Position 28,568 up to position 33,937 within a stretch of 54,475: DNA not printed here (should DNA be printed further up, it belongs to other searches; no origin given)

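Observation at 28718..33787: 1689-aa HEAT-repeat protein ending in HExxH metallopeptidase-like and VWA domains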

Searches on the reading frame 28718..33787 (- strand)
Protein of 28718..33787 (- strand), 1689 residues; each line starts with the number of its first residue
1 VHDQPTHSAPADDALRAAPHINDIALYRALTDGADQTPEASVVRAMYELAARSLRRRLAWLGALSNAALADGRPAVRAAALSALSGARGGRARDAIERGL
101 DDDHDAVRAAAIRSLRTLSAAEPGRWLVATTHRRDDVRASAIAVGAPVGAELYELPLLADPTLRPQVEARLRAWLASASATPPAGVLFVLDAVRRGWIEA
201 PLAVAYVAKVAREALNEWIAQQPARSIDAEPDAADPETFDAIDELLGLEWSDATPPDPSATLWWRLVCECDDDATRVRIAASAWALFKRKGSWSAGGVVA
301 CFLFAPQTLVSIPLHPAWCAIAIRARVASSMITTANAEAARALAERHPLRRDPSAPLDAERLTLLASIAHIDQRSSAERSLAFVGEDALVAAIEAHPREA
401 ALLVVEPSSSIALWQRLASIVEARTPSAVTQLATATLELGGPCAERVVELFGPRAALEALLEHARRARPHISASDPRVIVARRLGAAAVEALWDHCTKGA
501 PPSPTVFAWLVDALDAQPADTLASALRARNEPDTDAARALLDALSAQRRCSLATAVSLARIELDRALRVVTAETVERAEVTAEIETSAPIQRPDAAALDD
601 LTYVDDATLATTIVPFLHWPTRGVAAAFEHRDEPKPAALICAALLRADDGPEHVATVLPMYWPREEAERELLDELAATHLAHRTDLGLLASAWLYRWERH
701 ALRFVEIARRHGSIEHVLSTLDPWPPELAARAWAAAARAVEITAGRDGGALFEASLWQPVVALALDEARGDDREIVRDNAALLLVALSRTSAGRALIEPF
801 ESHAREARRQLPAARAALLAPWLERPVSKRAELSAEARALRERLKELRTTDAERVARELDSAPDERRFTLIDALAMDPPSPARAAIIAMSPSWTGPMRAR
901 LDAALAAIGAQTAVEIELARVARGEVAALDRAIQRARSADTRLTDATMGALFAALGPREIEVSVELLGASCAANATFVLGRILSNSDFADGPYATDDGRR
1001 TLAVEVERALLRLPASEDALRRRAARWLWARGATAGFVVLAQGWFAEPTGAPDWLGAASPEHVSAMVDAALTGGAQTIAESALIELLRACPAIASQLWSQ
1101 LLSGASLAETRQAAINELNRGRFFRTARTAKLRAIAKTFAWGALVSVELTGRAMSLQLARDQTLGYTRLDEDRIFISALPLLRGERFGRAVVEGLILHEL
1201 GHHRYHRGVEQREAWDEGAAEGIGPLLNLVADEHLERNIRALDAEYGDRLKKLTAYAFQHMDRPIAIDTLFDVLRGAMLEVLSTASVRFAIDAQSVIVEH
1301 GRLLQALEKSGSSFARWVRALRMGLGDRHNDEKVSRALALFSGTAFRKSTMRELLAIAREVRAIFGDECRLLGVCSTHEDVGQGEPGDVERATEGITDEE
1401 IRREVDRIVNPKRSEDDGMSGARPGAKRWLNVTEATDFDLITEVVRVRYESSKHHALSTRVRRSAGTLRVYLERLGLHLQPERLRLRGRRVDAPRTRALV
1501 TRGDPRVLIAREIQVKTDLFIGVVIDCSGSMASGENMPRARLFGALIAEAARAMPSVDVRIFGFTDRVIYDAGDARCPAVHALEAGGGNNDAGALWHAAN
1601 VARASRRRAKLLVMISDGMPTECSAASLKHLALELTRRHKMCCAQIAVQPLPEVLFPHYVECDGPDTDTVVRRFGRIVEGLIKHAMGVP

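Call 5: search_protein_families(library=pfam, proteins=[window:28718-33787:-], max_evalue=1)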
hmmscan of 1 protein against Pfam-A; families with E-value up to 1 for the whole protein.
window:28718-33787:- (1689 aa): 6 families
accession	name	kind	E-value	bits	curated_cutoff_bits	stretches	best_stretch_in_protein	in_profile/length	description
PF13646.12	HEAT_2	-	1.1e-05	26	27.7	1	64-143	4-85/88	HEAT repeats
PF13519.12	VWA_2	-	0.0068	17.5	27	1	1523-1618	3-106/107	von Willebrand factor type A domain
PF02985.28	HEAT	-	0.0091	16.6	23.5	1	95-119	4-28/31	HEAT repeat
PF11775.14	CobT_C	-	0.098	12.7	21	0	1518-1568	12-60/220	Cobalamin biosynthesis protein CobT VWA domain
PF23636.1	DUF7144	-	0.53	10.9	27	0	279-327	56-104/115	Domain of unknown function (DUF7144)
PF21217.3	PaaA2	-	0.77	10.2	27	0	59-76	8-25/33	Stability determinant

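Call 6: search_protein_families(library=ncbifam, proteins=[window:28718-33787:-], max_evalue=1)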
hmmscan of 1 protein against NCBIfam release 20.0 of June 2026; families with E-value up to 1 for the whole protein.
window:28718-33787:- (1689 aa): 0 families

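Call 7: search_protein_families(library=padloc, proteins=[window:28718-33787:-], max_evalue=1)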
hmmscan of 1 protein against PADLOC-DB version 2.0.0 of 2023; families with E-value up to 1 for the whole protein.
window:28718-33787:- (1689 aa): 0 families

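Call 10: find_homologous_proteins(query=window:28718-33787:-)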
Query window:28718-33787:- (1689 aa): 9 proteins with E <= 0.001 among 8000 candidates.
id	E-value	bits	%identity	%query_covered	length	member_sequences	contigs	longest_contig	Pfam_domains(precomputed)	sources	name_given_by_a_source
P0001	0.0e+0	3665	100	100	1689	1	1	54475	PF13646.13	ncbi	-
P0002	0.0e+0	2143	63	99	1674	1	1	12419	-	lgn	-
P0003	0.0e+0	2101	62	99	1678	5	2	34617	-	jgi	jgi:hypothetical protein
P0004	0.0e+0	1073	48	78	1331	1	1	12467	PF02985.29,PF13646.13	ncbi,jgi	jgi:hypothetical protein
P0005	1.2e-194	668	36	98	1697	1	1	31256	PF13646.13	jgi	jgi:hypothetical protein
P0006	3.4e-184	633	41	63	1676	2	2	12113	PF13646.13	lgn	-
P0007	1.8e-159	551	49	33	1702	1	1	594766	-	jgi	jgi:hypothetical protein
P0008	3.8e-139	484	47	33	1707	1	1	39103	-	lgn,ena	-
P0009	1.4e-128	449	46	33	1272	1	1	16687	PF13646.13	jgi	jgi:hypothetical protein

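Call 11: search_solved_structures(query=window:28718-33787:-, max_evalue=1, show_alignments=2)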
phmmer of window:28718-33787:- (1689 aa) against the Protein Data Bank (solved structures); distinct sequences matched with E-value up to 1: 0.

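Call 14: find_encoding_contigs(protein=P0007, flank=10000, max_places=3)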
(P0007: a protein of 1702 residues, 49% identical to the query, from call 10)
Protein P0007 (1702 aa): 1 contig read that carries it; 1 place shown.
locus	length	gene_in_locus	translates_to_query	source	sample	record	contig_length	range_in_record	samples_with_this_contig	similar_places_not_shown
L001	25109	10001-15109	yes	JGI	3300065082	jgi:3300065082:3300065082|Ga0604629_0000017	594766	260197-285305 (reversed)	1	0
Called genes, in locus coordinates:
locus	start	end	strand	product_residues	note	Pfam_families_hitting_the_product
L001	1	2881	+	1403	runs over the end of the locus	PF08487:VIT, PF13768:VWA_3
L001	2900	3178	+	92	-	PF13499:EF-hand_7, PF00036:EF-hand_1 (faint), PF13405:EF-hand_6 (faint), PF13202:EF-hand_5 (faint)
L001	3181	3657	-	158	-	-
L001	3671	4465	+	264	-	PF20181:DUF6544, PF21900:DUF6920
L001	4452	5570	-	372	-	-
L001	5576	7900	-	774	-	PF01315:Ald_Xan_dh_C, PF02738:MoCoBD_1, PF20256:MoCoBD_2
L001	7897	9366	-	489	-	PF00111:Fer2, PF01799:Fer2_2, PF00941:FAD_binding_5, PF03450:CO_deh_flav_C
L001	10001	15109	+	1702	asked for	-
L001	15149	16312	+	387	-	PF13418:Beta-prop_TYW4 (faint), PF24681:Kelch_KLHDC2_KLHL20_DRC7 (faint), PF24981:Beta-prop_ATRN-LZTR1 (faint), PF01344:Kelch_1 (faint), PF07646:Kelch_2 (faint), PF13415:Beta-prop_FBX42 (weak)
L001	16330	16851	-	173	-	PF07484:Collar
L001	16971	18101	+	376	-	PF00158:Sigma54_activat (faint), PF00004:AAA, PF07726:AAA_3 (weak), PF07728:AAA_5, PF13401:AAA_22 (faint)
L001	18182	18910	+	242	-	-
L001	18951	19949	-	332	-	PF00365:PFK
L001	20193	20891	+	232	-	PF00571:CBS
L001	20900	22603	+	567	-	PF06414:Zeta_toxin, PF13238:AAA_18, PF13671:AAA_33, PF13207:AAA_17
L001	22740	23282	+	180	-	-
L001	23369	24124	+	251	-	PF14907:NTP_transf_5, PF08843:AbiEii (faint)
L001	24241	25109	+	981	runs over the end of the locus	PF08309:LVIVD (faint), PF09826:Beta_propel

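Call 15: find_encoding_contigs(protein=P0003, flank=10000, max_places=3)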
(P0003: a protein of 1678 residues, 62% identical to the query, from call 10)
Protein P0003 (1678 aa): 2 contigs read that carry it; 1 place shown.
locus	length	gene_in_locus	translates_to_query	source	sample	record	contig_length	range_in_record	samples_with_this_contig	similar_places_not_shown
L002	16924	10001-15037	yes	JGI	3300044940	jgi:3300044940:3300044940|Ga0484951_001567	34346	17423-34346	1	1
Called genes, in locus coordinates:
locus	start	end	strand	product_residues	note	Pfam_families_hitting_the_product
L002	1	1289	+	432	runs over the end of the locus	-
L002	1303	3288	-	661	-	PF00069:Pkinase, PF07714:PK_Tyr_Ser-Thr, PF03781:FGE-sulfatase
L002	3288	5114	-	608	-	-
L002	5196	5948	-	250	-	PF06725:3D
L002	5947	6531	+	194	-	PF13302:Acetyltransf_3, PF00583:Acetyltransf_1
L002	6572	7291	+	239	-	PF21948:LplA-B_cat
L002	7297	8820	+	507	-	-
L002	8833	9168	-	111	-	-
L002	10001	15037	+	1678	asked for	-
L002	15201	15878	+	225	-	PF01386:Ribosomal_L25p, PF14693:Ribosomal_TL5_C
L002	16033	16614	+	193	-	PF01195:Pept_tRNA_hydro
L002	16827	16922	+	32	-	?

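Call 16: find_encoding_contigs(protein=P0005, flank=10000, max_places=3)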
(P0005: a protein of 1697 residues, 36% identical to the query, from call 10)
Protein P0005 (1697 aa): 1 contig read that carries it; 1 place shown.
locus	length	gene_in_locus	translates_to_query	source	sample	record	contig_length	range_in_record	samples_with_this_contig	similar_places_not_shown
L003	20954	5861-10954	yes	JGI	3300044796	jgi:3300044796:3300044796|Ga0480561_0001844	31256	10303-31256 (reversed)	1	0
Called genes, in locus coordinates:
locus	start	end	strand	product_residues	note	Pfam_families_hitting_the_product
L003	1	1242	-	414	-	?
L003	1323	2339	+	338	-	PF01370:Epimerase, PF16363:GDP_Man_Dehyd (weak)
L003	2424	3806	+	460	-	PF01743:PolyA_pol, PF12627:PolyA_pol_RNAbd, PF01966:HD, PF13735:tRNA_NucTran2_2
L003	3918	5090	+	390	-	PF00923:TAL_FSA, PF00036:EF-hand_1 (faint), PF13202:EF-hand_5 (weak), PF13405:EF-hand_6 (faint), PF13499:EF-hand_7 (faint), PF13202:EF-hand_5 (weak)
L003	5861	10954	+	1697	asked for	PF13646:HEAT_2 (weak)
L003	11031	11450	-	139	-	PF20398:DUF6691, PF04143:Sulf_transp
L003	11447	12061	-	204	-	PF04143:Sulf_transp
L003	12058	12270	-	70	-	-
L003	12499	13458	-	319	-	PF04055:Radical_SAM, PF06463:Mob_synth_C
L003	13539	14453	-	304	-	PF02625:XdhC_CoxI, PF13478:XdhC_C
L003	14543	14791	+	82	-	-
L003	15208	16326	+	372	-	PF00158:Sigma54_activat (faint), PF00004:AAA, PF07726:AAA_3 (weak), PF07728:AAA_5, PF13401:AAA_22 (weak)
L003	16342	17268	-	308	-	PF00551:Formyl_trans_N, PF02911:Formyl_trans_C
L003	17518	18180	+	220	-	PF08238:Sel1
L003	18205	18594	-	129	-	PF13665:Tox-PAAR-like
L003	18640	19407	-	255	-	PF12059:DUF3540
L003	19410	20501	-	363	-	-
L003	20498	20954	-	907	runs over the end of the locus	-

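Call 17: find_encoding_contigs(protein=P0008, flank=10000, max_places=3)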
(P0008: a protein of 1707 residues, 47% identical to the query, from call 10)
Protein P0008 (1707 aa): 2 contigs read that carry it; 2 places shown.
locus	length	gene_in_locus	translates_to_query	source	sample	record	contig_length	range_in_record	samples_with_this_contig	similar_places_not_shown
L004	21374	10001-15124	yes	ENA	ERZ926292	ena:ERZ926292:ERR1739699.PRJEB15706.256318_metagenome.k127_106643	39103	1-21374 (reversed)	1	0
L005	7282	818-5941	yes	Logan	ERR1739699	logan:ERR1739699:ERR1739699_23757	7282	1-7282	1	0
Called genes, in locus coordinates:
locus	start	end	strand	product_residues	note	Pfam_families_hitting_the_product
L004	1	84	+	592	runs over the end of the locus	PF06119:NIDO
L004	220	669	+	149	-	-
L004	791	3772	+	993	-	PF11617:Cu-binding_MopE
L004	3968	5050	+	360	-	PF01565:FAD_binding_4, PF02873:MurB_C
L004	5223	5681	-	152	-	-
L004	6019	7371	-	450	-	PF00069:Pkinase, PF07714:PK_Tyr_Ser-Thr, PF01636:APH (faint)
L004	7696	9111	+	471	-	PF00224:PK, PF02887:PK_C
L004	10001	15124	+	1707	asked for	-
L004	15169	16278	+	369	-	PF13191:AAA_16 (faint), PF00004:AAA, PF07726:AAA_3 (weak), PF07728:AAA_5, PF13173:AAA_14 (faint), PF13401:AAA_22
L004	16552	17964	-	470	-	-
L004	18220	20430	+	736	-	PF09371:Tex_N, PF22706:Tex_central_region, PF14639:YqgF, PF16921:Tex_YqgF, PF14635:HHH_7, PF12836:HHH_3, PF17674:HHH_9, PF00575:S1, +1 more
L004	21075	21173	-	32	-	-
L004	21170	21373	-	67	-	?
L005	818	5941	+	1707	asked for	-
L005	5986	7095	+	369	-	PF13191:AAA_16 (faint), PF00004:AAA, PF07726:AAA_3 (weak), PF07728:AAA_5, PF13173:AAA_14 (faint), PF13401:AAA_22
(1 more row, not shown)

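Call 18: find_encoding_contigs(protein=P0009, flank=10000, max_places=3)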
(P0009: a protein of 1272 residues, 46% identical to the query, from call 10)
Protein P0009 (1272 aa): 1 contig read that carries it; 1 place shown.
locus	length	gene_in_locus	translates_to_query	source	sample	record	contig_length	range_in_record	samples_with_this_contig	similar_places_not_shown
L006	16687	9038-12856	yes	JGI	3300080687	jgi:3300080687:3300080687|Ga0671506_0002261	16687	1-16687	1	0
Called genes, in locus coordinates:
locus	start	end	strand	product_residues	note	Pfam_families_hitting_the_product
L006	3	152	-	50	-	?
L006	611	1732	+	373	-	PF02771:Acyl-CoA_dh_N, PF02770:Acyl-CoA_dh_M (weak), PF08028:Acyl-CoA_dh_2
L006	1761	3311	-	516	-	PF24923:ATP-grasp_IQCH, PF18105:PGM1_C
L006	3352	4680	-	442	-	PF07586:HXXSHH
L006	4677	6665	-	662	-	PF07626:PSD3, PF16841:CBM60, PF07637:PSD5, PF07631:PSD4, PF07627:PSCyt3, PF07624:PSD2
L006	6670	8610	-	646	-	PF11617:Cu-binding_MopE, PF01839:FG-GAP (weak), PF13517:FG-GAP_3 (weak), PF01839:FG-GAP (weak), PF13517:FG-GAP_3 (weak), PF01839:FG-GAP, PF14312:FG-GAP_2 (weak), PF01839:FG-GAP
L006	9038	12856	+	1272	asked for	PF13646:HEAT_2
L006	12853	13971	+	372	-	PF13191:AAA_16 (faint), PF13401:AAA_22 (weak), PF00004:AAA, PF07726:AAA_3 (faint), PF07728:AAA_5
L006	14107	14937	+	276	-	PF13620:CarboxypepD_reg (weak), PF20033:DUF6438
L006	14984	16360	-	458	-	PF00989:PAS, PF00158:Sigma54_activat, PF13191:AAA_16 (faint), PF14532:Sigma54_activ_2, PF00004:AAA (weak), PF07728:AAA_5, PF25601:AAA_lid_14, PF02954:HTH_8 (weak)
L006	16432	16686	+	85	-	?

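Call 19: find_encoding_contigs(protein=P0006, flank=10000, max_places=3)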
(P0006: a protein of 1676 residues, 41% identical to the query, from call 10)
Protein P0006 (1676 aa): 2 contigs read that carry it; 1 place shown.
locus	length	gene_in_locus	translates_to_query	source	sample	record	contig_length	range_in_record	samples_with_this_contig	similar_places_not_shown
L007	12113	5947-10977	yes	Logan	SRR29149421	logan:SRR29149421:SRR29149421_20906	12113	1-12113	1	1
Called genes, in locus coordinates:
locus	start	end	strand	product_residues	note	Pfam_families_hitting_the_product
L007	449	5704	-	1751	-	PF07610:DUF1573 (faint), PF12371:TMEM131_like_N (faint), PF24771:Ig_CFAP74_1st (faint), PF07705:CARDB (faint), PF24507:Ig_CFAP65_4th (faint), PF15780:ASH, PF22073:Cep192_D4 (weak), PF22544:HYDIN_VesB_CFA65-like_Ig (weak), +1 more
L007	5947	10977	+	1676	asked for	PF13646:HEAT_2 (weak)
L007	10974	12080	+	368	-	PF00158:Sigma54_activat (faint), PF13401:AAA_22 (weak), PF00004:AAA, PF07726:AAA_3, PF07728:AAA_5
